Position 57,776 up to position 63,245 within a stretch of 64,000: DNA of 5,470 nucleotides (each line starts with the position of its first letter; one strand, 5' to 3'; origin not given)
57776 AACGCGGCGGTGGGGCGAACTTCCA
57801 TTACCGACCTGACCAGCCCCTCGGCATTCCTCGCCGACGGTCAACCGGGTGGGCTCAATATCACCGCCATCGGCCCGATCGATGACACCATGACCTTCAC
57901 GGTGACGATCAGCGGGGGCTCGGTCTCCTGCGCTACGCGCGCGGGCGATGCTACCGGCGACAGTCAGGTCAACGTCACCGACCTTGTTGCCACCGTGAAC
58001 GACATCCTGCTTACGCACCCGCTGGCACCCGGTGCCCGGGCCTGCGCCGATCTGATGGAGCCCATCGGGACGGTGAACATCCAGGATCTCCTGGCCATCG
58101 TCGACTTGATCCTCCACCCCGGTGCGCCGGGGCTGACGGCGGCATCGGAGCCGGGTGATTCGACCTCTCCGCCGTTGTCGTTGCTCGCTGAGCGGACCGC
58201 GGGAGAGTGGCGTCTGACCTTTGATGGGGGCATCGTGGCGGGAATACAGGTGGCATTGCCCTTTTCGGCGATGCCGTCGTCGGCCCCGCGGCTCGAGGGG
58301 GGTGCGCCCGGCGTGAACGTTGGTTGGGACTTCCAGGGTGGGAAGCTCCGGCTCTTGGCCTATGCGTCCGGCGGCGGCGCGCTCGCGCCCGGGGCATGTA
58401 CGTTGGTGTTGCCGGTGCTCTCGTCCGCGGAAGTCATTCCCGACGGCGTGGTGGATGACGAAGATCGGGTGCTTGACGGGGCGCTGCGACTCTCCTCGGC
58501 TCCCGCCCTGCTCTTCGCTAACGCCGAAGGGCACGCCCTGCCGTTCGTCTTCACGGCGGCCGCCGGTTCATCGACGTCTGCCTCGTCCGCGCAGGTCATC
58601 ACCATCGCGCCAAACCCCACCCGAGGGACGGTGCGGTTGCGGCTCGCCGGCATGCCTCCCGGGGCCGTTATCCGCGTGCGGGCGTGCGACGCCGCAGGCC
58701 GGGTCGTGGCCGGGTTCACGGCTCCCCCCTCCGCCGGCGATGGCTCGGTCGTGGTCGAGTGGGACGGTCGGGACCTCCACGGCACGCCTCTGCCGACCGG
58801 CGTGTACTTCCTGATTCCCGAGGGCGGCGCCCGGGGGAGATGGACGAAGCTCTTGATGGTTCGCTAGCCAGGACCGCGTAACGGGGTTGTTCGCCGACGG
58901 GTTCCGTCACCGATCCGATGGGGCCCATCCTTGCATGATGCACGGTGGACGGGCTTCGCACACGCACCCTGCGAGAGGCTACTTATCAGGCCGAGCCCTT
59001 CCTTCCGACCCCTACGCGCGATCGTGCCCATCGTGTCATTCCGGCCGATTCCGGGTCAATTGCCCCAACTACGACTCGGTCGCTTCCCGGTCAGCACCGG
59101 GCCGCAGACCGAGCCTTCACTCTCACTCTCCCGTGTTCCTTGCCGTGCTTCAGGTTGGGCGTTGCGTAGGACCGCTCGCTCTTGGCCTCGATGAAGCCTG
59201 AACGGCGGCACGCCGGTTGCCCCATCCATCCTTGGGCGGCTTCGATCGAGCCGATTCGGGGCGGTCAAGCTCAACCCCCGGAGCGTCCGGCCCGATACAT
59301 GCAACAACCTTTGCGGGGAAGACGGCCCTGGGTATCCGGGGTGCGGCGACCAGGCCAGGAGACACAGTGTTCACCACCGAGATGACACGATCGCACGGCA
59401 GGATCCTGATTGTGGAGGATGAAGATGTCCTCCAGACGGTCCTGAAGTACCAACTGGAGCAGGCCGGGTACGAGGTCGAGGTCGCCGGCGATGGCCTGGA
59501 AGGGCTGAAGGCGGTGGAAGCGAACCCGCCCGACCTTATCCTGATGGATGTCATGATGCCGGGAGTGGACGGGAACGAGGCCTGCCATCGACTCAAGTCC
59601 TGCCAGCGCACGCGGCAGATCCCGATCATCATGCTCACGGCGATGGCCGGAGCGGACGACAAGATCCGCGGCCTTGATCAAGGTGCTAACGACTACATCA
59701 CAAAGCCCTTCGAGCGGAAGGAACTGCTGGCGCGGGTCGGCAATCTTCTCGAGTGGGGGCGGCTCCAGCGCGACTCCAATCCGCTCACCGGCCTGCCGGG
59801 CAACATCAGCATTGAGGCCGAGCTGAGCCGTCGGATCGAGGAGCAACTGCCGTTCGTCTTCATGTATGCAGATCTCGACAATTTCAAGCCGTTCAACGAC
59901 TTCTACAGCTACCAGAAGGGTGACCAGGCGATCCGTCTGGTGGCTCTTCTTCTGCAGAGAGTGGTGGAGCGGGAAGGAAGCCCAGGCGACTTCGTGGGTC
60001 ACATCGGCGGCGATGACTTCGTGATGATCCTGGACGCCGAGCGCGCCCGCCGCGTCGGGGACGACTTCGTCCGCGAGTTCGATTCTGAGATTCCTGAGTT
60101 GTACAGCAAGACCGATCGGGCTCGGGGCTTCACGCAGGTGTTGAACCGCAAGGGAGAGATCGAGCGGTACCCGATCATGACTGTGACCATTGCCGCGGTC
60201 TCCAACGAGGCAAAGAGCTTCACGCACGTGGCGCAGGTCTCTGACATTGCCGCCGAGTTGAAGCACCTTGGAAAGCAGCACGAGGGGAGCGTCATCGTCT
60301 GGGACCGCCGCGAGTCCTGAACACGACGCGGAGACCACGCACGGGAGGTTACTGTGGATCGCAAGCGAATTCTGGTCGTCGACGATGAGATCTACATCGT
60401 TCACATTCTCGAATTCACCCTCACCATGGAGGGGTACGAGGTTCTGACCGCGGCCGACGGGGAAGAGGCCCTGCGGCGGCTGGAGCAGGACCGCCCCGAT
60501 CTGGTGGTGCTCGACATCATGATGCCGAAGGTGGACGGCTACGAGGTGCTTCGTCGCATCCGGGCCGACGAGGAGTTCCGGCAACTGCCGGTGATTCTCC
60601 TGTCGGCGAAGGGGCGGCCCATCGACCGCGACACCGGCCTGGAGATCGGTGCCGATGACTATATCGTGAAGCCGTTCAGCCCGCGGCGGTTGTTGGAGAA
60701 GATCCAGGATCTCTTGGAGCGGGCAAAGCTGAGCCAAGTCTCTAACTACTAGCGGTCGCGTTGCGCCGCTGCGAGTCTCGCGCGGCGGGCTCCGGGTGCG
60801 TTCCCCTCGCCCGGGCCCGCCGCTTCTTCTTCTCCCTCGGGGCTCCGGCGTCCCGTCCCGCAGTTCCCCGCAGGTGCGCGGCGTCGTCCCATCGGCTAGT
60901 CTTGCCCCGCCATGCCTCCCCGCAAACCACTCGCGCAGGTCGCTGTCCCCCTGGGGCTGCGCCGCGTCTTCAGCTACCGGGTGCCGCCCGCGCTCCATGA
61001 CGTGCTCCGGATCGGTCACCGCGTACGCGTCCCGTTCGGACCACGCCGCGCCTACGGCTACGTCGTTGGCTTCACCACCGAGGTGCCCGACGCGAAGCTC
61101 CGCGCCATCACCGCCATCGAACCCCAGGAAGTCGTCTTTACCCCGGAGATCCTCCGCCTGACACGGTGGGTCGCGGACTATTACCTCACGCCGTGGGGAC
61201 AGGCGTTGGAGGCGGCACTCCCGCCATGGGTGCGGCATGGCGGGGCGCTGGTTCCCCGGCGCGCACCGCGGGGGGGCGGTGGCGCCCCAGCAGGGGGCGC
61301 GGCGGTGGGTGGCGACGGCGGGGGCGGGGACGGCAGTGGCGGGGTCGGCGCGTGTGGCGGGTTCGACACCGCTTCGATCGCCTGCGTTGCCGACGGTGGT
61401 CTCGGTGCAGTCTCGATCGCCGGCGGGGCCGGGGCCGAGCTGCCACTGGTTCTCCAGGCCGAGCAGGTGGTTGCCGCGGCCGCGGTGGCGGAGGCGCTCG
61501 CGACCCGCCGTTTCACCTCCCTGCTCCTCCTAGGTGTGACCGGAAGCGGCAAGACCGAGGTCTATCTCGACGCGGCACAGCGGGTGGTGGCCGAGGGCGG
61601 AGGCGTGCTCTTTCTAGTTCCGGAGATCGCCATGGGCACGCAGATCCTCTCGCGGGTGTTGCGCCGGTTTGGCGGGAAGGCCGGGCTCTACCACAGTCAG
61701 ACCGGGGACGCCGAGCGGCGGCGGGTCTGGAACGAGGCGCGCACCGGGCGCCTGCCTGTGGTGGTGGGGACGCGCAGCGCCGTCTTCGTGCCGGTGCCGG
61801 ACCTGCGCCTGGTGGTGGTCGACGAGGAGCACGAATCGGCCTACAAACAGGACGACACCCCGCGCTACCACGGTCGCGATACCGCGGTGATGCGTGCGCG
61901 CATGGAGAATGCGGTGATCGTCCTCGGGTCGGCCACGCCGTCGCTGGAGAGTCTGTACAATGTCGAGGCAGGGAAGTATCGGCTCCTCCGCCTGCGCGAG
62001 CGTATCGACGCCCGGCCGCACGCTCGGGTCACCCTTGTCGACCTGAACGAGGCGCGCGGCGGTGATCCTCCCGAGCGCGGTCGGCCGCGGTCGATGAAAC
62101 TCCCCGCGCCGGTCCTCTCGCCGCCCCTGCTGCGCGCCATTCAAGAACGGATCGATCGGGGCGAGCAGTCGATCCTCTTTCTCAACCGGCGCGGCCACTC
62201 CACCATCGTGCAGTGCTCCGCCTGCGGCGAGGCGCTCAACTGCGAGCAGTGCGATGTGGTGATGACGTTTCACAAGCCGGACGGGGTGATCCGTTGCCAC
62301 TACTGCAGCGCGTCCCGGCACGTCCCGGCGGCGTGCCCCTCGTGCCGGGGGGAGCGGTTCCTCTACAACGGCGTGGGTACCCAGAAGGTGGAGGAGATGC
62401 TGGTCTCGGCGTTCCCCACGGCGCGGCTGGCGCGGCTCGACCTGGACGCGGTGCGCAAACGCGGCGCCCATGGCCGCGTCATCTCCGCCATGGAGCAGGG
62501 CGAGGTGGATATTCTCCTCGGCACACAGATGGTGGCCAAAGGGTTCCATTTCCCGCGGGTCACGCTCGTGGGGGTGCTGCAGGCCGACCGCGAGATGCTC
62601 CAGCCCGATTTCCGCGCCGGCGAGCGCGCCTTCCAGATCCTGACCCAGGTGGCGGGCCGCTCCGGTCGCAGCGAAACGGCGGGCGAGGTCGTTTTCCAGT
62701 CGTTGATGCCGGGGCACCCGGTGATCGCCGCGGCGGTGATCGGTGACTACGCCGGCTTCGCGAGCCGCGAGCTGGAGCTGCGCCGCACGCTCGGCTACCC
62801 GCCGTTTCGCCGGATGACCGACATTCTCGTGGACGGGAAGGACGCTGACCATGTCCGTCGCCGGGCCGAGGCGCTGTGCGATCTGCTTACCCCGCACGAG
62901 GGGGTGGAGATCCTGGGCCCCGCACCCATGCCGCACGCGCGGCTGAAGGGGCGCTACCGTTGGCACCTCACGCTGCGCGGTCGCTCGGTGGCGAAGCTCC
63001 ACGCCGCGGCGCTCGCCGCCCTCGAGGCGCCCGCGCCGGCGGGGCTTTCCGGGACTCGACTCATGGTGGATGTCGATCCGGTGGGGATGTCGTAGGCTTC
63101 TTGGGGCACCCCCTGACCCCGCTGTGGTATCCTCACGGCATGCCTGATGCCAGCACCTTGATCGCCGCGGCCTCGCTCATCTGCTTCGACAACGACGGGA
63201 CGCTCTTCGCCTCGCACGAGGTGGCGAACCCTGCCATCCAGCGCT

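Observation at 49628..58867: Cohesin scaffold plus dockerin-tagged S8 and M6 proteases: candidate cellulosome-style surface assembly with peptidase cargo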

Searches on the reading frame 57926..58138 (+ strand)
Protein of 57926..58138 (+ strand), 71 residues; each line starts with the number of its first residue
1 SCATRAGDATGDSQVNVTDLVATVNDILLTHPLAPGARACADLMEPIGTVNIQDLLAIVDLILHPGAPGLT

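Call 13: search_solved_structures(query=window:57926-58138:+, max_evalue=10, show_alignments=2)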
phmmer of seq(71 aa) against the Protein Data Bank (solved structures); distinct sequences matched with E-value up to 10: 3.
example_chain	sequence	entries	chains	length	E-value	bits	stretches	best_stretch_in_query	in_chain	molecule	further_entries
2ccl_B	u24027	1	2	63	0.0021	22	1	6-61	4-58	ENDO-1,4-BETA-XYLANASE Y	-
1ohz_B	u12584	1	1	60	0.0038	21.2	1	7-61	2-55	ENDO-1,4-BETA-XYLANASE Y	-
9dmr_A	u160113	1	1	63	1.2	13.3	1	9-62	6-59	Mitochondrial proton/calcium exchanger protein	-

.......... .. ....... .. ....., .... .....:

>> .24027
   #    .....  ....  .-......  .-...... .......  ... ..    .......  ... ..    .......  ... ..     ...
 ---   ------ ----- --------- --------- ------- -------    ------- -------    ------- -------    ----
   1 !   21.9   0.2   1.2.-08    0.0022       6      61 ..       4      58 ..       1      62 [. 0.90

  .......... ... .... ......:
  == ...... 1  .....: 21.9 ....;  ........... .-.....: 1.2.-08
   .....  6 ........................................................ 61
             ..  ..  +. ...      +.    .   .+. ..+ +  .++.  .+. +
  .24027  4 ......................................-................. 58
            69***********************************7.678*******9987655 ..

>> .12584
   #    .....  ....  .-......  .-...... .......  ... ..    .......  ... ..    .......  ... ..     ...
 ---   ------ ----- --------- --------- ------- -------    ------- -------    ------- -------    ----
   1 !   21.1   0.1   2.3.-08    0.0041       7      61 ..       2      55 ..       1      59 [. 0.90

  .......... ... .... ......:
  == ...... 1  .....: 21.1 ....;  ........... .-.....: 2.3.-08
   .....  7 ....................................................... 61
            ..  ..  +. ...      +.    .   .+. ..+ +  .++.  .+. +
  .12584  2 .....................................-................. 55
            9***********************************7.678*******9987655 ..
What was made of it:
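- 57944..58117 (+): G4 dockerin, with a degenerate second Ca loop. XynY dockerin at E = 2e-3 (call 13).
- Checked: It hits the C. thermocellum XynY dockerin at E = 2e-3 (call 13).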

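Call 15: search_protein_families(library=pfam, max_evalue=10, proteins=[window:57926-58138:+])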
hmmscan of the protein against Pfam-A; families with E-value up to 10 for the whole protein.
seq(71 aa): 1 family
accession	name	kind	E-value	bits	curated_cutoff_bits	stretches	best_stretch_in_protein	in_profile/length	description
PF00404.24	Dockerin_1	-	0.0012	19.5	22.9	1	6-38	1-33/57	Dockerin type I domain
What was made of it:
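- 57944..58117 (+): Dockerin_1 19.5 bits, below 22.9 (call 15).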

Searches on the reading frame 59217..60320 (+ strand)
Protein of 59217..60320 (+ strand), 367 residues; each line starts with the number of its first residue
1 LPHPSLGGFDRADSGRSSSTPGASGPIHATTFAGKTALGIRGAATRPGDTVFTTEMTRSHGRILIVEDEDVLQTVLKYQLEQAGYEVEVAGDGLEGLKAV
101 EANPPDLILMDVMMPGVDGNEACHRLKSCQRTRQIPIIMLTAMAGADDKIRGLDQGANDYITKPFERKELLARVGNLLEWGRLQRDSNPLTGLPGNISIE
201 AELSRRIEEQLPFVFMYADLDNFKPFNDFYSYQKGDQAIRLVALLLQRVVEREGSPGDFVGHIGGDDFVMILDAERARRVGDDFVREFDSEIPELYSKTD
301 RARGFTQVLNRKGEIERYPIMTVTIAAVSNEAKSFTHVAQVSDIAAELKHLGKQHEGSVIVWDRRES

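Call 43: search_protein_families(library=pfam, max_evalue=0.01, proteins=[window:59217-60320:+])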
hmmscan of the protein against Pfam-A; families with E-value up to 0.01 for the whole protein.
window:59217-60320:+ (367 aa): 2 families
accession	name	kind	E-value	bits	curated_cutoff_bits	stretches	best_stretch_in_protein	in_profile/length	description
PF00072.30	Response_reg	-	1.4e-31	109.4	30.2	1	63-174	1-110/111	Response regulator receiver domain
PF00990.26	GGDEF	-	3.2e-14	53.4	23.8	1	189-276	5-92/161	Diguanylate cyclase, GGDEF domain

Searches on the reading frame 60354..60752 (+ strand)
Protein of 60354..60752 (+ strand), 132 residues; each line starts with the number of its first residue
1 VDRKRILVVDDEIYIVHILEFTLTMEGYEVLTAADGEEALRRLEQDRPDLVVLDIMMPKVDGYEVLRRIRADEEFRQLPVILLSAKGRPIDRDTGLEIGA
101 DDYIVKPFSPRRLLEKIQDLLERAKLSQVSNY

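Call 43: search_protein_families(library=pfam, max_evalue=0.01, proteins=[window:60354-60752:+])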
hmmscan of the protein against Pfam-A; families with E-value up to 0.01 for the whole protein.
window:60354-60752:+ (132 aa): 1 family
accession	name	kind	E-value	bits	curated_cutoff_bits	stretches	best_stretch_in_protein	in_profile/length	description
PF00072.30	Response_reg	-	6.9e-33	113.6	30.2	1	6-118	1-111/111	Response regulator receiver domain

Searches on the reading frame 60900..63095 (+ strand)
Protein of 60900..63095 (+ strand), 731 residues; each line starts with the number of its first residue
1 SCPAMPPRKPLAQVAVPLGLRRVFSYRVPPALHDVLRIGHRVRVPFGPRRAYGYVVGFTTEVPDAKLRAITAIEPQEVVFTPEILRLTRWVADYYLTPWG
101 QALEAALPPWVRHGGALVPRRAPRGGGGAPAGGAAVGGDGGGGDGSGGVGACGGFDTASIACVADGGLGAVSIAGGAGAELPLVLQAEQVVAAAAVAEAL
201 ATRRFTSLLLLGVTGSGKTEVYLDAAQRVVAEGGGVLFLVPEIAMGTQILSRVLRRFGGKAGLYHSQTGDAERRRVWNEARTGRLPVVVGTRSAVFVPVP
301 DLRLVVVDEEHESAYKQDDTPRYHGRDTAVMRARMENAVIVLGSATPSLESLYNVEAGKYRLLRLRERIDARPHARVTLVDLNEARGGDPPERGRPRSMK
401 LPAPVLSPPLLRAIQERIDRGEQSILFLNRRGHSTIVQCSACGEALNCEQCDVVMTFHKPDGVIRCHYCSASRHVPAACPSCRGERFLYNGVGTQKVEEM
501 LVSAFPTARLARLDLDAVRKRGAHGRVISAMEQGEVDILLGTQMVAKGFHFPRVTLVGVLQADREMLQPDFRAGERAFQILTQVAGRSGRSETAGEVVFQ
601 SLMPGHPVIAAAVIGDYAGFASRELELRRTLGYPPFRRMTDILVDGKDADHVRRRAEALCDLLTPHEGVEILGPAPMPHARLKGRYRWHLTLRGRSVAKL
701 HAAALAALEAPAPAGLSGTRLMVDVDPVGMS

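Call 10: search_protein_families(library=pfam, max_evalue=0.01, proteins=[window:60900-63095:+])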
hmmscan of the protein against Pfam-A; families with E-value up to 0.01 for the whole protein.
window:60900-63095:+ (731 aa): 6 families
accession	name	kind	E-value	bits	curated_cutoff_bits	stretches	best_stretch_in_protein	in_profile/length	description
PF17764.6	PriA_3primeBD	-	3.2e-27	94.6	22.7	1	13-108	1-96/96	3'DNA-binding domain (3'BD)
PF18074.6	PriA_C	-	9.8e-19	68.4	26.9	1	635-727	1-95/95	Primosomal protein N C-terminal domain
PF00270.35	DEAD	-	2.2e-15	57.2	26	1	196-352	8-164/167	DEAD/DEAH box helicase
PF04851.21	ResIII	-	1.7e-10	41.5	22.5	1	185-348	4-163/164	Type III restriction enzyme, res subunit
PF00271.37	Helicase_C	-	5.1e-10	40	23.5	1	524-591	54-109/110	Helicase conserved C-terminal domain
PF18319.7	Zn_ribbon_PriA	-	3.2e-09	37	26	1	448-472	1-25/27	PriA DNA helicase Cys-rich region (CRR) domain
